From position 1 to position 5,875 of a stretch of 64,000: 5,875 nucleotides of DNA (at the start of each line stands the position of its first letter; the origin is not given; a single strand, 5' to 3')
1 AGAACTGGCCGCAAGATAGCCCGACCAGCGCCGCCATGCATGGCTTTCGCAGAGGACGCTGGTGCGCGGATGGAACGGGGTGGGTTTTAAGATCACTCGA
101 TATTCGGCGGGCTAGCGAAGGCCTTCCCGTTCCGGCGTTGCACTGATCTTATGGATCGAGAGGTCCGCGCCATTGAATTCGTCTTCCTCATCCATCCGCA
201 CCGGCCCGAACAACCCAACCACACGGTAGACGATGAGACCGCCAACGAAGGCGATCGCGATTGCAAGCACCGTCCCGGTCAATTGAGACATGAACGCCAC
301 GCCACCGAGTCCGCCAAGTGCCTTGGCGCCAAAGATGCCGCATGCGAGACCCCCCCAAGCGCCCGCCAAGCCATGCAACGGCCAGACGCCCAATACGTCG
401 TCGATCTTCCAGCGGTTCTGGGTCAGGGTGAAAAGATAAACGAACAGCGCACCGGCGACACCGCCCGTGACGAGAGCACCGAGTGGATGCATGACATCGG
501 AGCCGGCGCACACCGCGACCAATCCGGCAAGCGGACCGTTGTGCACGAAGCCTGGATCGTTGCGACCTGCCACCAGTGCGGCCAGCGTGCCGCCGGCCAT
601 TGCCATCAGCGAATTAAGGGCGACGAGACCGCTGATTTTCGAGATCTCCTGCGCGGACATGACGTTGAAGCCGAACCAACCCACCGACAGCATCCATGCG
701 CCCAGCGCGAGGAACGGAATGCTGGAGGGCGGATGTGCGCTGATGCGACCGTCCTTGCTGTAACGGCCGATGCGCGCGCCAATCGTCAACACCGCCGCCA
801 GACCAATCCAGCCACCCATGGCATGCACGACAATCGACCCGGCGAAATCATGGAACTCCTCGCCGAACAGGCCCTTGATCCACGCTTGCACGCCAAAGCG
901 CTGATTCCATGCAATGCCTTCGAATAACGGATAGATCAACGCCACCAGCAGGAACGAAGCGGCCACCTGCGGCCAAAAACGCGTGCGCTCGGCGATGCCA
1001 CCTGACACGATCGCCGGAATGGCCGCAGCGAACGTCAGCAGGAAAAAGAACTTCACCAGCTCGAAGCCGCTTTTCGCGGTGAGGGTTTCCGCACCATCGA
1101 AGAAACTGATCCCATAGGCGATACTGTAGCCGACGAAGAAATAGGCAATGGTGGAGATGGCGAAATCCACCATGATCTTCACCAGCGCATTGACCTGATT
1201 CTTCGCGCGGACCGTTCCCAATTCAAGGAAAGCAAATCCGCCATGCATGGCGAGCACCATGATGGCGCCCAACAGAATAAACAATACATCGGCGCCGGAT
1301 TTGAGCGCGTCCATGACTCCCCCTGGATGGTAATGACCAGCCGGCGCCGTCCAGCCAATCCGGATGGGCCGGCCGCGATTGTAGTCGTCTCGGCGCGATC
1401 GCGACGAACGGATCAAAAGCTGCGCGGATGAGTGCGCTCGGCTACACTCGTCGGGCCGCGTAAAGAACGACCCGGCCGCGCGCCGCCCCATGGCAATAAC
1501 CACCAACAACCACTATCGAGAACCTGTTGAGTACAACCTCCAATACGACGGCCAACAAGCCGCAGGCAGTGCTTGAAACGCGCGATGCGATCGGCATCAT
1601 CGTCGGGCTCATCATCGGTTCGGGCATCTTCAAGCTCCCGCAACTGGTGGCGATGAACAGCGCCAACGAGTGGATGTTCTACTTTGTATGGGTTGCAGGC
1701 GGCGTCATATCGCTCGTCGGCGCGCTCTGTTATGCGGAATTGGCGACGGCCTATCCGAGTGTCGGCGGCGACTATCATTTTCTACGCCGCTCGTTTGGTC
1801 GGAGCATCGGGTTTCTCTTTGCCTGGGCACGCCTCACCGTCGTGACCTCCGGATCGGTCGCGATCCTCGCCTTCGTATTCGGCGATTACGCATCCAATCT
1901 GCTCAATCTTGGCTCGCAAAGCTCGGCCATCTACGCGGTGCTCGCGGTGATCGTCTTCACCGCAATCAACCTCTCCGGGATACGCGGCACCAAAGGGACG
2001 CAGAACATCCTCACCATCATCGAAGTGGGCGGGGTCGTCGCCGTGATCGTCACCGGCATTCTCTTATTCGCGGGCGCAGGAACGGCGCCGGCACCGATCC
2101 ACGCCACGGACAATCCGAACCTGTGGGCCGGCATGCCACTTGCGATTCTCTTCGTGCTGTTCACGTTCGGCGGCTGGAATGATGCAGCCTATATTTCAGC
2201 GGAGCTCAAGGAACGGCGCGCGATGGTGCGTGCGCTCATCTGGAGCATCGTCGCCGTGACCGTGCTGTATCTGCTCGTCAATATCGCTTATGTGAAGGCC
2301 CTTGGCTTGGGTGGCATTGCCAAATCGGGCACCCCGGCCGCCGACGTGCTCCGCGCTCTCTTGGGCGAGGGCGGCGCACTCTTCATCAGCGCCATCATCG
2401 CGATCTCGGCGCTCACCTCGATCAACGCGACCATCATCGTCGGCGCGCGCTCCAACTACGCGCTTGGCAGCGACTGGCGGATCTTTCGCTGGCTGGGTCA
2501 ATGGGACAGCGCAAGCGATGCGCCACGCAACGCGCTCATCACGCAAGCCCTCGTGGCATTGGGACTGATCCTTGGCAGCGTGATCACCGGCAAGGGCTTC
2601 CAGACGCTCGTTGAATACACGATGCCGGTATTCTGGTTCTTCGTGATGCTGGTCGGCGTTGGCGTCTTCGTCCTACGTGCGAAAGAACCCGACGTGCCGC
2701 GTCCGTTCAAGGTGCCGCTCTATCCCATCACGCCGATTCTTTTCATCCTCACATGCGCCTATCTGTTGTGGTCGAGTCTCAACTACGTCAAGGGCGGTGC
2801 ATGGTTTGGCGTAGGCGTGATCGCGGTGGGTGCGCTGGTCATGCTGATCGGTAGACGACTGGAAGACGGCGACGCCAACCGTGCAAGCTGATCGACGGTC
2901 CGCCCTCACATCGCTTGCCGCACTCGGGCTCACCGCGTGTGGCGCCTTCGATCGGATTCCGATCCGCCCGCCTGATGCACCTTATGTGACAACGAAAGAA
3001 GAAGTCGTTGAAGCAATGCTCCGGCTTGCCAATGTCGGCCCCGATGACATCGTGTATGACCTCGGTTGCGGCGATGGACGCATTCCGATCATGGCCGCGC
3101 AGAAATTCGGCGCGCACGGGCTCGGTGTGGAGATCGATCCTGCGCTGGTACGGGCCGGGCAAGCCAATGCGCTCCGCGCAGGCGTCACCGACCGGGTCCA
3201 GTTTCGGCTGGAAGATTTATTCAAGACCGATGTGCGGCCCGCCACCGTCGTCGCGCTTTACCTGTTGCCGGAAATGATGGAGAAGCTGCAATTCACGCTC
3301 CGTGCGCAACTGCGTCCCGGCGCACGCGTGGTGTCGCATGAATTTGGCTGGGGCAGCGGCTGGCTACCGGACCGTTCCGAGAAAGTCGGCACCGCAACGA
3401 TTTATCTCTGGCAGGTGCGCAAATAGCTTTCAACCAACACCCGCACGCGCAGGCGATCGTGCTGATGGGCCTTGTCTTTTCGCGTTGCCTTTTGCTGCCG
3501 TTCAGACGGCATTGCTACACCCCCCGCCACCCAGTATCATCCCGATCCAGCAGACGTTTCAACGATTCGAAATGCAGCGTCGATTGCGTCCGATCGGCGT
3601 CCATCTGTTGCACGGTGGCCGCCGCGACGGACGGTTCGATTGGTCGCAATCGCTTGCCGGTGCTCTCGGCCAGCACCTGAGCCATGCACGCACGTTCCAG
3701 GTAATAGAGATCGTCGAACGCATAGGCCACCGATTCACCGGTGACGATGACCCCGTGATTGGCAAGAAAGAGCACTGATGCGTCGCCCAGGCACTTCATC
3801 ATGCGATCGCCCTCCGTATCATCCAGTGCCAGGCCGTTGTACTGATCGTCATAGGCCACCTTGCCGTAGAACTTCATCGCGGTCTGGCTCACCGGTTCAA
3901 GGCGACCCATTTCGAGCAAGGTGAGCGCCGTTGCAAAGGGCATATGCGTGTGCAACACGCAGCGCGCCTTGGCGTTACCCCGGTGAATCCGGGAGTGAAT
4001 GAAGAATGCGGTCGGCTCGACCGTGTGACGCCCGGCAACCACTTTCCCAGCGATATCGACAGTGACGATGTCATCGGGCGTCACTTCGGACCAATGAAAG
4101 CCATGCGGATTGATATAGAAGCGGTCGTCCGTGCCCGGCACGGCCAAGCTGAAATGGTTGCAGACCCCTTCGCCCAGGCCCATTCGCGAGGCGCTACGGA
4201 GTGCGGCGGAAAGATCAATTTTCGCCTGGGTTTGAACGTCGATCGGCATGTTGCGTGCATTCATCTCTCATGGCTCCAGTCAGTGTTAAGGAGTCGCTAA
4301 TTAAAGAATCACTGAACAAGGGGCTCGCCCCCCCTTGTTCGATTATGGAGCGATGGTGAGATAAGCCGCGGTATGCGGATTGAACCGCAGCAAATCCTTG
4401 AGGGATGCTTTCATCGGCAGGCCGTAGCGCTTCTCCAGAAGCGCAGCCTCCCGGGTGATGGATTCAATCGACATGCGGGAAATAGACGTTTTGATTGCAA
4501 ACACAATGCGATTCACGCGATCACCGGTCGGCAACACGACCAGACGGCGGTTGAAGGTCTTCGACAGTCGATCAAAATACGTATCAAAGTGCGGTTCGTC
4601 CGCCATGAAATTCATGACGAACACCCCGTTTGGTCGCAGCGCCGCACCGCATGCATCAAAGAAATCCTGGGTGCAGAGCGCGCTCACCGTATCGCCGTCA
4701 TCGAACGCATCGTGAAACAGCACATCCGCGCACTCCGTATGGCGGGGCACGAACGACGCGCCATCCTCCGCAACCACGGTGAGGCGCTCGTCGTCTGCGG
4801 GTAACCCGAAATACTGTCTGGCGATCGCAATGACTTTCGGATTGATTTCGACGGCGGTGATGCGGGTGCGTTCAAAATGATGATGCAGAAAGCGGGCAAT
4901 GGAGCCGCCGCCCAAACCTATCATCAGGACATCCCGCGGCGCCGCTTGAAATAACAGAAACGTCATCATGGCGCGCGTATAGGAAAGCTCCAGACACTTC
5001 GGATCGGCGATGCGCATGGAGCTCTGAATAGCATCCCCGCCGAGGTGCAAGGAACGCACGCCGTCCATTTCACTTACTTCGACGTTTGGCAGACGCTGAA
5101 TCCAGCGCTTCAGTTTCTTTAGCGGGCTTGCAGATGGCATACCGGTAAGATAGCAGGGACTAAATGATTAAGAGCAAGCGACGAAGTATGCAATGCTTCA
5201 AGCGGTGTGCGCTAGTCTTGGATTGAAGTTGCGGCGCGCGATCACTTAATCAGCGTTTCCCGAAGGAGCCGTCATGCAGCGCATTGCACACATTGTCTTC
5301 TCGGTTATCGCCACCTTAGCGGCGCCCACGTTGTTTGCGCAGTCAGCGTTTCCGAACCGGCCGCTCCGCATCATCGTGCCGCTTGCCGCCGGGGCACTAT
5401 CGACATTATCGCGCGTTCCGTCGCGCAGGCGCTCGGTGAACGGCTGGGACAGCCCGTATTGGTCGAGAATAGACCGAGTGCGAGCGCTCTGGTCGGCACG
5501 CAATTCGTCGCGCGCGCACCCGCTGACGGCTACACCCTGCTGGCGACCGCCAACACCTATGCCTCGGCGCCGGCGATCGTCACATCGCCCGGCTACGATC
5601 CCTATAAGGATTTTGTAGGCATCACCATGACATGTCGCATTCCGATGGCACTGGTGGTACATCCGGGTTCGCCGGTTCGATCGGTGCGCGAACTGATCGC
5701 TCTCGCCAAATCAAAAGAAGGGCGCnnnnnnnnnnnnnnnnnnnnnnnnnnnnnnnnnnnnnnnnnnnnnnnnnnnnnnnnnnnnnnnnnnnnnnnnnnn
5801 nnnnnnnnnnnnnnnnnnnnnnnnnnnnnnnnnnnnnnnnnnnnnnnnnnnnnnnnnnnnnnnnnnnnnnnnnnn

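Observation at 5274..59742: About 17 of ~59 loci are frame-disrupted, nonsense-interrupted or reduced to stumps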

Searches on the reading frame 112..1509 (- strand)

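Call 11: search_protein_families(library=pfam, proteins=[window:112-1509:-])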
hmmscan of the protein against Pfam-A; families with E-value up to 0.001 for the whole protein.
window:112-1509:- (465 aa): 1 family
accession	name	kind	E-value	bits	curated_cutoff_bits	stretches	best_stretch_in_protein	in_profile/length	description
PF00909.26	Ammonium_transp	-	4.6e-86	289.5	23.2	1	77-456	2-397/399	Ammonium Transporter Family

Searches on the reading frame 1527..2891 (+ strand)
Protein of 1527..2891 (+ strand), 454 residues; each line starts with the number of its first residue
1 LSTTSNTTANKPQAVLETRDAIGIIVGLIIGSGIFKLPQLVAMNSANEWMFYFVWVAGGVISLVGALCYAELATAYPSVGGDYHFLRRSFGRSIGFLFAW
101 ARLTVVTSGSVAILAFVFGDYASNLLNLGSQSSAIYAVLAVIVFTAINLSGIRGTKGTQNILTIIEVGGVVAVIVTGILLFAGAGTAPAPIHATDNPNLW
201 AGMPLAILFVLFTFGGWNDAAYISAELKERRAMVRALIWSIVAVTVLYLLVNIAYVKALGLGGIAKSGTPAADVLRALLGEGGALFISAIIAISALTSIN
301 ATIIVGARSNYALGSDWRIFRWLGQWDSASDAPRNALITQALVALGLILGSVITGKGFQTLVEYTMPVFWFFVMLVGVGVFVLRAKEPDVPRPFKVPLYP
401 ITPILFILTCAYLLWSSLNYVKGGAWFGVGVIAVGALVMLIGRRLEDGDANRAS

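Call 11: search_protein_families(library=pfam, proteins=[window:1527-2891:+])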
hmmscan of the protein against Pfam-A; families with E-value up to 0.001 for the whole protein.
window:1527-2891:+ (454 aa): 2 families
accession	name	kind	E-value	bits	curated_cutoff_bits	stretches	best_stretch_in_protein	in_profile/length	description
PF13520.12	AA_permease_2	-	1e-56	193.1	27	1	16-415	1-405/427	Amino acid permease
PF00324.27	AA_permease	-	6.8e-19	68.3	24.6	1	24-415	5-418/470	Amino acid permease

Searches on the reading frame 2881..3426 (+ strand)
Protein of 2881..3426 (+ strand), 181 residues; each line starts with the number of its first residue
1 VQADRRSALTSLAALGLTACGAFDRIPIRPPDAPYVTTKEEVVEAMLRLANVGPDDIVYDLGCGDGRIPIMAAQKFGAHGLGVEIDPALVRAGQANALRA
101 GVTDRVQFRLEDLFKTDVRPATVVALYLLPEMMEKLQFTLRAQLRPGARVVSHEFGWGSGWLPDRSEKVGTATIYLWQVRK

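Call 11: search_protein_families(library=pfam, proteins=[window:2881-3426:+])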
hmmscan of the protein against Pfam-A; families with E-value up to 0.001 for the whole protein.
window:2881-3426:+ (181 aa): 8 families
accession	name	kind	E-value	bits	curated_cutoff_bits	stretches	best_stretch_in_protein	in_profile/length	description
PF13649.12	Methyltransf_25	-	6.6e-08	33.6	27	1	58-128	1-70/97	Methyltransferase domain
PF13847.12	Methyltransf_31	-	1.3e-07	31.8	27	1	56-117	5-67/145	Methyltransferase domain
PF06325.19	PrmA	-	1.4e-07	31.8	22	1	52-173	159-273/296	Ribosomal protein L11 methyltransferase (PrmA)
PF01170.24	UPF0020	-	2.6e-06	27.7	22.3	1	39-112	13-111/197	RMKL-like, methyltransferase domain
PF02353.26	CMAS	-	9.9e-05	22.2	27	1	41-124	49-132/273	Mycolic acid cyclopropane synthetase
PF08242.18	Methyltransf_12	-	0.00011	23.3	30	1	60-147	2-95/98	Methyltransferase domain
PF08123.19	DOT1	-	0.00023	21.2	23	1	37-87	25-76/205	Histone methylation protein DOT1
PF08241.18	Methyltransf_11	-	0.00035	21.6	21.2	1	60-123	2-61/95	Methyltransferase domain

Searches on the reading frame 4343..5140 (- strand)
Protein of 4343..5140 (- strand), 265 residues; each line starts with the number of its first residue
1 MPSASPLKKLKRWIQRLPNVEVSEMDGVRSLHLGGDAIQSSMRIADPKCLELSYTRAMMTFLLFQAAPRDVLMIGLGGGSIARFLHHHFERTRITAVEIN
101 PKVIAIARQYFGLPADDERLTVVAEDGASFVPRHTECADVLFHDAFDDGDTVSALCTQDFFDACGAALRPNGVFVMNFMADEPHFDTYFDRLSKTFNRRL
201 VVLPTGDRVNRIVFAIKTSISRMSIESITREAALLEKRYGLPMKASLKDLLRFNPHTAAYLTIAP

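Call 11: search_protein_families(library=pfam, proteins=[window:4343-5140:-])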
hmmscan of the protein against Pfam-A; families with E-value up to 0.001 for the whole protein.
window:4343-5140:- (265 aa): 5 families
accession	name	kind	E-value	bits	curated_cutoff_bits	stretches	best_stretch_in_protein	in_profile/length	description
PF01564.23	Spermine_synth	-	1.9e-16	60.6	22.9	1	52-177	2-131/186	Spermine/spermidine synthase domain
PF13649.12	Methyltransf_25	-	1e-05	26.5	27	1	71-172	1-97/97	Methyltransferase domain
PF05175.20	MTS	-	2.7e-05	24.3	23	1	65-178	29-140/170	Methyltransferase small domain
PF08242.18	Methyltransf_12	-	0.00022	22.3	30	1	73-174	2-98/98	Methyltransferase domain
PF08241.18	Methyltransf_11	-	0.00028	21.9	21.2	1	72-175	1-94/95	Methyltransferase domain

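Call 20: find_encoding_contigs(protein=window:4343-5140:-, flank=10000, max_places=10)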
Protein window:4343-5140:- (265 aa): 2 contigs read that carry it; 2 places shown.
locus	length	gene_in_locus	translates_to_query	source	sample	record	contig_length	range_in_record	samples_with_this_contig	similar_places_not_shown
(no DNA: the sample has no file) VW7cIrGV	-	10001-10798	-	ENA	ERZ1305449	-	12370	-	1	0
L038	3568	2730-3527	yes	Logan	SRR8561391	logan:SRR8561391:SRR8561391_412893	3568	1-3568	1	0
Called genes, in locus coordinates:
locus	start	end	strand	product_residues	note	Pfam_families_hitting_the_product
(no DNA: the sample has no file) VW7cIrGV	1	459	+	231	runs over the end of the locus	PF02798:GST_N, PF13417:GST_N_3, PF13409:GST_N_2, PF00043:GST_C, PF14497:GST_C_3 (weak), PF13410:GST_C_2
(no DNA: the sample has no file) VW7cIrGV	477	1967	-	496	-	PF01926:MMR_HSR1, PF11981:DUF3482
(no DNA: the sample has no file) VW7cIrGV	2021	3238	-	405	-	PF11067:DUF2868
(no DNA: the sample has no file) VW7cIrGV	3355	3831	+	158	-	PF00106:adh_short, PF08659:KR (weak), PF13561:adh_short_C2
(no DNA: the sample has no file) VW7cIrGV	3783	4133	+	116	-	PF00106:adh_short (weak)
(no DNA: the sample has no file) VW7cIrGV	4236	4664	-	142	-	PF14539:DUF4442 (weak), PF03061:4HBT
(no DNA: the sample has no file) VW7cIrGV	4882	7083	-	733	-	PF20256:MoCoBD_2, PF02738:MoCoBD_1, PF20256:MoCoBD_2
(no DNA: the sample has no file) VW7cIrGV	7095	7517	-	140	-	PF13085:Fer2_3 (weak), PF01799:Fer2_2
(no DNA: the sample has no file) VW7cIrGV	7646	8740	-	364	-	PF02615:Ldh_2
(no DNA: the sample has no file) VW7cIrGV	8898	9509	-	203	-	PF03401:TctC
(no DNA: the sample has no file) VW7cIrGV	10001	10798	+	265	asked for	PF01564:Spermine_synth, PF13649:Methyltransf_25 (weak)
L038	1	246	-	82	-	?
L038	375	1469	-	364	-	PF02615:Ldh_2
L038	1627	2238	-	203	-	PF03401:TctC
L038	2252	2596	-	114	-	-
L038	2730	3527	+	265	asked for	PF01564:Spermine_synth, PF13649:Methyltransf_25 (weak)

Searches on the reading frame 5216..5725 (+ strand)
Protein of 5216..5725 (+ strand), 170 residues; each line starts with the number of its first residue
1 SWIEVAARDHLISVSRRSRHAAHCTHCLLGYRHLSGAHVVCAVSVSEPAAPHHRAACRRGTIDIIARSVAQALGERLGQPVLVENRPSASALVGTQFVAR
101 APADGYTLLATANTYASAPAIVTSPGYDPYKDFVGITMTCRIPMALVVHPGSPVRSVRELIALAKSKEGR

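Call 35: search_protein_families(library=pfam, max_evalue=0.01, proteins=[window:5216-5725:+])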
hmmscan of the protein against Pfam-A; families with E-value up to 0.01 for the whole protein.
window:5216-5725:+ (170 aa): 1 family
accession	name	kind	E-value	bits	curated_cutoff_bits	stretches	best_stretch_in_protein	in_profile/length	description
PF03401.19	TctC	-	8.5e-25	88.2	27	1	65-167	1-103/274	Tripartite tricarboxylate transporter family receptor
